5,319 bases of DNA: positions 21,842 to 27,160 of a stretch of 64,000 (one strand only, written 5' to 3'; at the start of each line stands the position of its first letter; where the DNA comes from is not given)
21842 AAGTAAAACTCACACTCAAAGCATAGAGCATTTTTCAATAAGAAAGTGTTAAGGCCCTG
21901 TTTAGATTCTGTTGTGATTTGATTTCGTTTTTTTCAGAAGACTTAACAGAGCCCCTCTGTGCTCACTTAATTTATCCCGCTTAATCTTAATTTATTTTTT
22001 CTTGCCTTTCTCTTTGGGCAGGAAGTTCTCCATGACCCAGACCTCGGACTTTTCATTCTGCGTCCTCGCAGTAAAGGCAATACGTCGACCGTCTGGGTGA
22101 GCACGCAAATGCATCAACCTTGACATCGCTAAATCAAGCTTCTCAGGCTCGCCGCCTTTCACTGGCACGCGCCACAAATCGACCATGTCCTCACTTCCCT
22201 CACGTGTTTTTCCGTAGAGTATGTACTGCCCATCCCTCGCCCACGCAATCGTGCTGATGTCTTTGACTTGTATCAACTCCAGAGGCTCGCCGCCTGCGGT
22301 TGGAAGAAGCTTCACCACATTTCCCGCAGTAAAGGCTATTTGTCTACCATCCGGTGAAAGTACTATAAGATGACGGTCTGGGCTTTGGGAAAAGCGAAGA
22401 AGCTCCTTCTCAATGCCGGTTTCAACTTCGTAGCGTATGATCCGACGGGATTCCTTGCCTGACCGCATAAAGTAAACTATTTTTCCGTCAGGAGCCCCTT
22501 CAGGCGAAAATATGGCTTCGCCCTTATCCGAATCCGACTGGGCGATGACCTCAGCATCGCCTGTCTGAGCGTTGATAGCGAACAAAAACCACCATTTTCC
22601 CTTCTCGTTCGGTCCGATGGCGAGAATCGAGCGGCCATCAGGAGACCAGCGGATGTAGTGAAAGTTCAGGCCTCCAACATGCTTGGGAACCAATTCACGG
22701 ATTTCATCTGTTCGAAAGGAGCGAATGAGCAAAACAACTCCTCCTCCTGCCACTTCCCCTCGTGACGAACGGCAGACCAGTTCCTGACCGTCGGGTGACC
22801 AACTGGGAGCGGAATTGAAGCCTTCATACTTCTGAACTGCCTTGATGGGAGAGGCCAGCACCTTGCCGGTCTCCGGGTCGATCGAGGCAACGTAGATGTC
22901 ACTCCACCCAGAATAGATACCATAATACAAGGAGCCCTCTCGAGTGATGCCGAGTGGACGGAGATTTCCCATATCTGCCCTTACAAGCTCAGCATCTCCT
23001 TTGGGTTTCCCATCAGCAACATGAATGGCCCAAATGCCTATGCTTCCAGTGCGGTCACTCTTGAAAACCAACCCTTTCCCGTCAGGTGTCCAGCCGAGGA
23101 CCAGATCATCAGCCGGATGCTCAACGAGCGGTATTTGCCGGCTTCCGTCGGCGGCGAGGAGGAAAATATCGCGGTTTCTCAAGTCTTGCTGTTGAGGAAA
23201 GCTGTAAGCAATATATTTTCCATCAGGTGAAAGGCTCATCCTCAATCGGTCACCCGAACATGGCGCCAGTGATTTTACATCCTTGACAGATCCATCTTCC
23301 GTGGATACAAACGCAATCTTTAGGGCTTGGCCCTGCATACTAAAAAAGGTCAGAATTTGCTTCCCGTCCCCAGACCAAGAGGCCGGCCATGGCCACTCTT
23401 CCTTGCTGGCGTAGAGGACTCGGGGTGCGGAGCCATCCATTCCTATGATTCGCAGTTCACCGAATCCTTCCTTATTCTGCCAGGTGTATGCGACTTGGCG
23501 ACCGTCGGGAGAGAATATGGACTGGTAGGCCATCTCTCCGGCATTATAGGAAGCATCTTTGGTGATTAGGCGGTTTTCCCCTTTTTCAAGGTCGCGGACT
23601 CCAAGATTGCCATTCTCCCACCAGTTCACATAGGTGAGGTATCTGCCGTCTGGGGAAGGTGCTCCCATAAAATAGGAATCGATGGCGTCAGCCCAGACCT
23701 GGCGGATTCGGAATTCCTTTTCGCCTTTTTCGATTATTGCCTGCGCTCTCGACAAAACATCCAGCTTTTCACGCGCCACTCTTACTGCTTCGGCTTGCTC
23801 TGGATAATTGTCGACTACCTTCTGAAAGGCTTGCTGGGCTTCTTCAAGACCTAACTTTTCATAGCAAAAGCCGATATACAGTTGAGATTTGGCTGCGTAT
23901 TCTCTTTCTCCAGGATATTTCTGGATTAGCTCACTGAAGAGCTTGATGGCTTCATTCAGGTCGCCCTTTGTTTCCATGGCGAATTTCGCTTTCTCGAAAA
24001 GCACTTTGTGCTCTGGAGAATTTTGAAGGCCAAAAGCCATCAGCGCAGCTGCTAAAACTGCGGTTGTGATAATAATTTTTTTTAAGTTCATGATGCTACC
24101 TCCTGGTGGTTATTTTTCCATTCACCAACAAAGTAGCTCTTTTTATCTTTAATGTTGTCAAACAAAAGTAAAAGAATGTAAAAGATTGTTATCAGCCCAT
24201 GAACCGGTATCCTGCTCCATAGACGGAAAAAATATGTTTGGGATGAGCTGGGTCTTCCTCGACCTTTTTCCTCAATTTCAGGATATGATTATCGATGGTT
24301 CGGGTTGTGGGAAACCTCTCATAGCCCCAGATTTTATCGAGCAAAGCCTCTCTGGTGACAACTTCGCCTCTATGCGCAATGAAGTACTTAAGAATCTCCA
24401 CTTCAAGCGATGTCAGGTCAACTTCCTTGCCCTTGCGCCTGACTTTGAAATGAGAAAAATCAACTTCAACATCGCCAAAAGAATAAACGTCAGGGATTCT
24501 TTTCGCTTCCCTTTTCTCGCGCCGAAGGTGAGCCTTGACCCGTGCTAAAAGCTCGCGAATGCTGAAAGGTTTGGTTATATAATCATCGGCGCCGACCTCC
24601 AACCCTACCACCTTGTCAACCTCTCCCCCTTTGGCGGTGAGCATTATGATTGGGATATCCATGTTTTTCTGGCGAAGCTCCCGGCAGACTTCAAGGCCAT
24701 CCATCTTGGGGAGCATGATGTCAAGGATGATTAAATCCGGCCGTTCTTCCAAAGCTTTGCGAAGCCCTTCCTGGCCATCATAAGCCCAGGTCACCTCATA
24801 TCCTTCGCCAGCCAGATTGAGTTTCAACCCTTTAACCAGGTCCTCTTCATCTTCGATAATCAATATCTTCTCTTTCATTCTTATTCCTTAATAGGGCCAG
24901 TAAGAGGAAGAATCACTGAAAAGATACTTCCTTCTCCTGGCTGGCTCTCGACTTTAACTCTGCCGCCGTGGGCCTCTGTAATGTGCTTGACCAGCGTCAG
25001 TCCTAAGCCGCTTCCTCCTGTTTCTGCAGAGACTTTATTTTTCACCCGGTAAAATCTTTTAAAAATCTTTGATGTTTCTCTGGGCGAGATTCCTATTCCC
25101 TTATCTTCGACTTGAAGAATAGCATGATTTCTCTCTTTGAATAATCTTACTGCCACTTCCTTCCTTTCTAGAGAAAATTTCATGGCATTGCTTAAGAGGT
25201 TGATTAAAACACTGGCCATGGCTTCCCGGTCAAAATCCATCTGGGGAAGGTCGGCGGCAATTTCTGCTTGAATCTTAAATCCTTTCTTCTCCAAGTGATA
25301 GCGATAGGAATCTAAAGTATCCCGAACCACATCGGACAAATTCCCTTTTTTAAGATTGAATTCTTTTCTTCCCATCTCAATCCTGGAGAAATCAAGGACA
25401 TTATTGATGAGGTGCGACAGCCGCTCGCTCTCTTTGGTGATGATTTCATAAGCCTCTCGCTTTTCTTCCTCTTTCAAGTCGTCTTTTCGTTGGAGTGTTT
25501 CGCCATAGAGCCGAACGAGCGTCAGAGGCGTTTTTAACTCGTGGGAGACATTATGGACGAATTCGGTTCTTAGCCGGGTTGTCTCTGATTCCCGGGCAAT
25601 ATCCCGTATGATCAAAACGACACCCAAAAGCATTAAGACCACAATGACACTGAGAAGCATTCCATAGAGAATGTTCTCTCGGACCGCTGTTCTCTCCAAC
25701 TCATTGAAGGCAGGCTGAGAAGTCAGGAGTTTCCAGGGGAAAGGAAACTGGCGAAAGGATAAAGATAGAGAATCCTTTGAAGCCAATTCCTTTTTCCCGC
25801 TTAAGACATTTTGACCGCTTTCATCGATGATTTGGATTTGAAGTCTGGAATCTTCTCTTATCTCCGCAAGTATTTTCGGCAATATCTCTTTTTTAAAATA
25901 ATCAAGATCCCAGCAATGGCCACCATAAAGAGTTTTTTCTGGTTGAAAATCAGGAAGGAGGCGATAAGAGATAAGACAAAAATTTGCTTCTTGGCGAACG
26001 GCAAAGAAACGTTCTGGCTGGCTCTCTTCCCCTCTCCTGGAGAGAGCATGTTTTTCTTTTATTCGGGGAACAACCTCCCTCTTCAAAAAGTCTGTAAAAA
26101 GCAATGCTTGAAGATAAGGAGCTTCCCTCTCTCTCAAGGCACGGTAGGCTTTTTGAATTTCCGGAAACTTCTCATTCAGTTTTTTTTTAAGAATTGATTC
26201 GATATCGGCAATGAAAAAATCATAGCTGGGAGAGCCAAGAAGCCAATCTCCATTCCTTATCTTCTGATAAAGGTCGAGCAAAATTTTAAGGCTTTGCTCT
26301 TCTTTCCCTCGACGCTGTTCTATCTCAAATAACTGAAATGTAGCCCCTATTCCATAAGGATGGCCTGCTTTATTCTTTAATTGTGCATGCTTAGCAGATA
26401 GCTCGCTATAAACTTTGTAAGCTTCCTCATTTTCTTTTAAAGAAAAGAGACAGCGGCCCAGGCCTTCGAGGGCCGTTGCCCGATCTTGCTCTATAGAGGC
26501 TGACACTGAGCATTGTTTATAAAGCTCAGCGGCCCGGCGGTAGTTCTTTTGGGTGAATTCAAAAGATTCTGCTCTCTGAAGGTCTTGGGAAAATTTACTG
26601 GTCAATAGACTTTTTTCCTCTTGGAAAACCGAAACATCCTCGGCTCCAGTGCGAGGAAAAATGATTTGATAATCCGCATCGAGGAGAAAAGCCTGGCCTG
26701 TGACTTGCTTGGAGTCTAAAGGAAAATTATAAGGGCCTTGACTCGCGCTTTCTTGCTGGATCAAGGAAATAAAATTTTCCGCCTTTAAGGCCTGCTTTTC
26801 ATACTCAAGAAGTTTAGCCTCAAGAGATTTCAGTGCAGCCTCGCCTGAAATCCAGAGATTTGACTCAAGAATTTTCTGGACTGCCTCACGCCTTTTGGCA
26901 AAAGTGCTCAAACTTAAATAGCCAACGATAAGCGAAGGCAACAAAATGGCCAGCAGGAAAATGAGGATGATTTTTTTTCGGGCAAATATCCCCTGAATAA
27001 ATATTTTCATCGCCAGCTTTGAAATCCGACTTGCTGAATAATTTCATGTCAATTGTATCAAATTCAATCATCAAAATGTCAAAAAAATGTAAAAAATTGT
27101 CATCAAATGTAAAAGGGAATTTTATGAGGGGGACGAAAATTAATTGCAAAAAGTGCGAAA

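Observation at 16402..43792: Five tandem three-component modules: TPR-like sensor kinase, OmpR regulator, secreted TPR + TolB-like propeller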

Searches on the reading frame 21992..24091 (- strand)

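Call 4: search_protein_families(library=pfam, proteins=[window:21992-24091:-], max_evalue=0.01)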
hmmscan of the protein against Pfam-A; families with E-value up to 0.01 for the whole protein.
window:21992-24091:- (699 aa): 10 families
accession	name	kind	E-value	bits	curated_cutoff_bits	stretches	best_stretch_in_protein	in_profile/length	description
PF07676.18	PD40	-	2.6e-31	107.3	20.9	0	423-445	8-30/38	WD40-like Beta Propeller Repeat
PF25174.1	Beta-prop_THOC3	-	4.1e-10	39.5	305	1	480-673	8-188/272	THOC3 beta-propeller domain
PF13174.12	TPR_6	-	6.9e-10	39.3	26.3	1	69-98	2-32/33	Tetratricopeptide repeat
PF00930.27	DPPIV_N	-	3e-05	23.4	22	0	146-236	51-149/354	Dipeptidyl peptidase IV (DPP IV) N-terminal region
PF13428.12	TPR_14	-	0.0028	18.6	23.5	0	38-65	10-37/44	Tetratricopeptide repeat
PF24807.1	WD40_CDC20-Fz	-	0.0031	17.3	200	0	594-675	205-284/292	CDC20/Fizzy WD40 domain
PF07719.23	TPR_2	-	0.0047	17.4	27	0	40-61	12-33/34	Tetratricopeptide repeat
PF22205.1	Csm6_6H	-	0.0053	17.3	27.6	1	42-119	15-92/93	Csm6 6H domain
PF14559.12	TPR_19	-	0.0092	16.7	25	0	43-102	5-61/68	Tetratricopeptide repeat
PF25460.1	Beta-prop_Aladin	-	0.0093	15.6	171.1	0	430-496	117-175/340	Aladin seven-bladed propeller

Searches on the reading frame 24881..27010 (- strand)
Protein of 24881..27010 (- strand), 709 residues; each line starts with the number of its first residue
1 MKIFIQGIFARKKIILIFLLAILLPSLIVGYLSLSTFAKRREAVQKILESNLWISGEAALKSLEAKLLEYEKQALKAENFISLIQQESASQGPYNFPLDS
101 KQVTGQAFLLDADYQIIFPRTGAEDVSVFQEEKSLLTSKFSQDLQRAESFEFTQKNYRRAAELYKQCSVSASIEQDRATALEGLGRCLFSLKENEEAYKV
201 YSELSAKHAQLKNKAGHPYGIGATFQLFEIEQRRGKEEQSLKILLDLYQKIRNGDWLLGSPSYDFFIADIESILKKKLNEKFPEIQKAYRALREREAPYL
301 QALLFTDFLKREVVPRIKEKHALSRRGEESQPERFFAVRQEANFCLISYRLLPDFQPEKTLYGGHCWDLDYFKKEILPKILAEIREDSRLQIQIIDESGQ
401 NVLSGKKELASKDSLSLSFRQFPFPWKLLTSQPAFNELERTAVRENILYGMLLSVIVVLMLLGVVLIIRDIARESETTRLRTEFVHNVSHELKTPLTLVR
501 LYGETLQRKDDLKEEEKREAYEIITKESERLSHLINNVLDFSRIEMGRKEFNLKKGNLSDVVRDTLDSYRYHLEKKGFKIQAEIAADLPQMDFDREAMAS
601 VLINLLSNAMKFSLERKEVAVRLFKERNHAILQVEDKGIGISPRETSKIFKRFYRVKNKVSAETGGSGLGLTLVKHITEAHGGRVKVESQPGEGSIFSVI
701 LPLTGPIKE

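Call 5: search_protein_families(library=pfam, proteins=[window:24881-27010:-], max_evalue=0.01)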
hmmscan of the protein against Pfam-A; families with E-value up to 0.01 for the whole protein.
window:24881-27010:- (709 aa): 5 families
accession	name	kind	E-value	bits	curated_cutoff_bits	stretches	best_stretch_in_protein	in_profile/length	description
PF02518.31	HATPase_c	-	1.4e-26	93.6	26.4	1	594-704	2-110/111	Histidine kinase-, DNA gyrase B-, and HSP90-like ATPase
PF00512.31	HisKA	-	1.7e-19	70.1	26.9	1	481-547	2-66/66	His Kinase A (phospho-acceptor) domain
PF14559.12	TPR_19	-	0.00014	22.6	25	1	153-210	3-57/68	Tetratricopeptide repeat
PF14501.12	HATPase_c_5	-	0.00022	21.5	22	1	596-690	4-91/102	GHKL domain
PF13432.12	TPR_16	-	0.0083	17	32.7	1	154-203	10-56/65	Tetratricopeptide repeat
